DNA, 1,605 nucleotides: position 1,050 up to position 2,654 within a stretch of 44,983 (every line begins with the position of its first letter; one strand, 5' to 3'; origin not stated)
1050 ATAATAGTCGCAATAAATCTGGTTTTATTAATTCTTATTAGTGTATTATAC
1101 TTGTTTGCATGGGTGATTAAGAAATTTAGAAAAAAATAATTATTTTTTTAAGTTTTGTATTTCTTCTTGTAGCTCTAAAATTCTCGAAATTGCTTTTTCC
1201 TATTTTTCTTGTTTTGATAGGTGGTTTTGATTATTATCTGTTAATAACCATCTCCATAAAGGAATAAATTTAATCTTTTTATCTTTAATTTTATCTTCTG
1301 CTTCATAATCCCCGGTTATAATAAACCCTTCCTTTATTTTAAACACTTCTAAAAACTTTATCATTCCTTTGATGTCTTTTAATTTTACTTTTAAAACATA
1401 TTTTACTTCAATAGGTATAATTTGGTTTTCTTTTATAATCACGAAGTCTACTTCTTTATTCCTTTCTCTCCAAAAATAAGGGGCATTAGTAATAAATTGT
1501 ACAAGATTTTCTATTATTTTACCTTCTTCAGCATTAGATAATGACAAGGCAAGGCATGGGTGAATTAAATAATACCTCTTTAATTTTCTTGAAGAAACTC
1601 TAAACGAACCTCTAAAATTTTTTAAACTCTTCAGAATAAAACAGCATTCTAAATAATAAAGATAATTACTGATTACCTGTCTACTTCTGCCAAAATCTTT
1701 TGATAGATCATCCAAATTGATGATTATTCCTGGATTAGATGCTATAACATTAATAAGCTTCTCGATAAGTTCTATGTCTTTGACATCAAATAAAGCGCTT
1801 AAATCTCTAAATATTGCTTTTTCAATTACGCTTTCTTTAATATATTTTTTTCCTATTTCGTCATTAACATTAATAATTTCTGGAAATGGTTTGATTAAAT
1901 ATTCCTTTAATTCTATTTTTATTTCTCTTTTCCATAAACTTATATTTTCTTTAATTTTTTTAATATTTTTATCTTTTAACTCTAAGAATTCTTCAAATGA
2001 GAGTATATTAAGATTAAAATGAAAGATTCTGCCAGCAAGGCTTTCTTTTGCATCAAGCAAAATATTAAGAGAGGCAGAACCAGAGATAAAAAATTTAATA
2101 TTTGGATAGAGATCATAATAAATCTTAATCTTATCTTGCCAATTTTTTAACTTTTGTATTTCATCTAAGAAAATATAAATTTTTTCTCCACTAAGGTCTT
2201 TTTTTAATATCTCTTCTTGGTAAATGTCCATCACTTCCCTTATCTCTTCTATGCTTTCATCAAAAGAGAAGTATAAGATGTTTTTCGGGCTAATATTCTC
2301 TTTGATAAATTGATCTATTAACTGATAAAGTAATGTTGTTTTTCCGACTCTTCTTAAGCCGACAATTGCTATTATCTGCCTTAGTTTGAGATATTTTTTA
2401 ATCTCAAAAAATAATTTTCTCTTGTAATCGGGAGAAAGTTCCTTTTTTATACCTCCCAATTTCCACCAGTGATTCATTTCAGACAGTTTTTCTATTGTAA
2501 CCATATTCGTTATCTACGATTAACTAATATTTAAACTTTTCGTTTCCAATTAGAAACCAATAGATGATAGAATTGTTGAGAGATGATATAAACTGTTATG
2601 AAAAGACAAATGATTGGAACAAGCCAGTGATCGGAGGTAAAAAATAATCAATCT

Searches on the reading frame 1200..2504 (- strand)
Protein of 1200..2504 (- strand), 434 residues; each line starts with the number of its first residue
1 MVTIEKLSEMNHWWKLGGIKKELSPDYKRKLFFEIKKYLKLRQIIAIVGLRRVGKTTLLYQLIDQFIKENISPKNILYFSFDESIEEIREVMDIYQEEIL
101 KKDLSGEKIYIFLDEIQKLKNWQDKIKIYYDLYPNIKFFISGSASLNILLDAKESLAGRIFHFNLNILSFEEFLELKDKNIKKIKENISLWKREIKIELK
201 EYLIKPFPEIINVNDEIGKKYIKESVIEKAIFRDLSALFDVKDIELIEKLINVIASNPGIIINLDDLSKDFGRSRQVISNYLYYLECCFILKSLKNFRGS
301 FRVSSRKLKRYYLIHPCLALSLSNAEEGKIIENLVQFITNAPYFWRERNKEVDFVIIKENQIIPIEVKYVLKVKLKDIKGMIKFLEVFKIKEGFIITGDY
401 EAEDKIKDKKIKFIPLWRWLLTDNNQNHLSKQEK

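Call 26: search_protein_families(library=pfam, proteins=[window:1200-2504:-], max_evalue=0.001)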
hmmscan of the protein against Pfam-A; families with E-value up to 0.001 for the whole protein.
window:1200-2504:- (434 aa): 3 families
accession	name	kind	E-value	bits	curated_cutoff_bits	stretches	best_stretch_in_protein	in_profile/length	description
PF13173.12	AAA_14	-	1.8e-34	119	27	1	42-174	2-129/129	AAA domain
PF13635.12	DUF4143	-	1.4e-21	77.4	28.1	1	233-369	2-159/160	Domain of unknown function (DUF4143)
PF20720.3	nSTAND3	-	1.9e-05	24.8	27.2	1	30-95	5-64/155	Novel STAND NTPase 3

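Call 39: find_encoding_contigs(protein=window:1200-2504:-, flank=10000, max_places=2)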
Protein window:1200-2504:- (434 aa): 5 contigs read that carry it; 2 places shown.
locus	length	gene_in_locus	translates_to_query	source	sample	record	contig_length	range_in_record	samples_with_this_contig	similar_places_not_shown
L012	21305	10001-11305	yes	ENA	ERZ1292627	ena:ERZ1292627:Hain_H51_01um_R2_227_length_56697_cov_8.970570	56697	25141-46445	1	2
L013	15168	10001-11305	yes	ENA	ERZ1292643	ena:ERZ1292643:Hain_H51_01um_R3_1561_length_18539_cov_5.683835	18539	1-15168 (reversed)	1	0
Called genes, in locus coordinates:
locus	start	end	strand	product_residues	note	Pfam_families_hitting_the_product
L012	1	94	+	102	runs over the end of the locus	PF01253:SUI1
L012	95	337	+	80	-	PF01868:RNase_P-MRP_p29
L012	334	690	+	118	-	PF00366:Ribosomal_S17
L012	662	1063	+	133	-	PF00238:Ribosomal_L14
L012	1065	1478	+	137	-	PF16906:Ribosomal_L26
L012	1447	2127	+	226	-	PF08071:RS4NT (weak), PF00900:Ribosomal_S4e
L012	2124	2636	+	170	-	PF00281:Ribosomal_L5, PF00673:Ribosomal_L5_C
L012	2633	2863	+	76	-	PF00253:Ribosomal_S14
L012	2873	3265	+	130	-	PF00410:Ribosomal_S8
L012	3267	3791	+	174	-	PF00347:Ribosomal_L6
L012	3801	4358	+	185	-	PF01655:Ribosomal_L32e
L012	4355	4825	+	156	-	PF01280:Ribosomal_L19e, PF25476:Ribosomal_L19e_C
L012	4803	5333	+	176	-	PF00861:Ribosomal_L18p, PF17144:Ribosomal_L5e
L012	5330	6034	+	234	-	PF00333:Ribosomal_S5, PF03719:Ribosomal_S5_C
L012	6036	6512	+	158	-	PF00327:Ribosomal_L30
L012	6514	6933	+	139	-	PF00828:Ribosomal_L27A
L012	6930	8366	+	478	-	PF10559:Plug_translocon (weak), PF00344:SecY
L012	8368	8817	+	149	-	PF01956:EMC3_TMCO1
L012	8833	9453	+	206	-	PF01199:Ribosomal_L34e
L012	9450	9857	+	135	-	-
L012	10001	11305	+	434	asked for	PF13173:AAA_14, PF13635:DUF4143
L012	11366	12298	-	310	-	-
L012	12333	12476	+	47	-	-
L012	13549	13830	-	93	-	-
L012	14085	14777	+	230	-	PF00005:ABC_tran, PF13304:AAA_21 (faint)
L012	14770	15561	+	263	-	PF01061:ABC2_membrane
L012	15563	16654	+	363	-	PF13439:Glyco_transf_4 (weak), PF00534:Glycos_transf_1, PF13692:Glyco_trans_1_4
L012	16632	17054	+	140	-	PF01451:LMWPc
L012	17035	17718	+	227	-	PF03848:TehB (weak), PF13489:Methyltransf_23 (faint), PF01739:CheR (faint), PF02390:Methyltransf_4 (weak), PF13847:Methyltransf_31, PF08241:Methyltransf_11 (weak), PF08242:Methyltransf_12, PF13649:Methyltransf_25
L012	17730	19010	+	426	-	PF13439:Glyco_transf_4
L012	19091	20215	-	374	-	PF01041:DegT_DnrJ_EryC1, PF00266:Aminotran_5 (weak), PF01053:Cys_Met_Meta_PP, PF01212:Beta_elim_lyase (weak)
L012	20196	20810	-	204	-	PF25084:LbH_EIF2B (weak), PF14602:Hexapep_2 (faint), PF00132:Hexapep, PF25087:GMPPB_C (weak)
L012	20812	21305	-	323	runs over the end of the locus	PF01408:GFO_IDH_MocA, PF02894:GFO_IDH_MocA_C (weak), PF22725:GFO_IDH_MocA_C3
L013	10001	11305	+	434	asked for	PF13173:AAA_14, PF13635:DUF4143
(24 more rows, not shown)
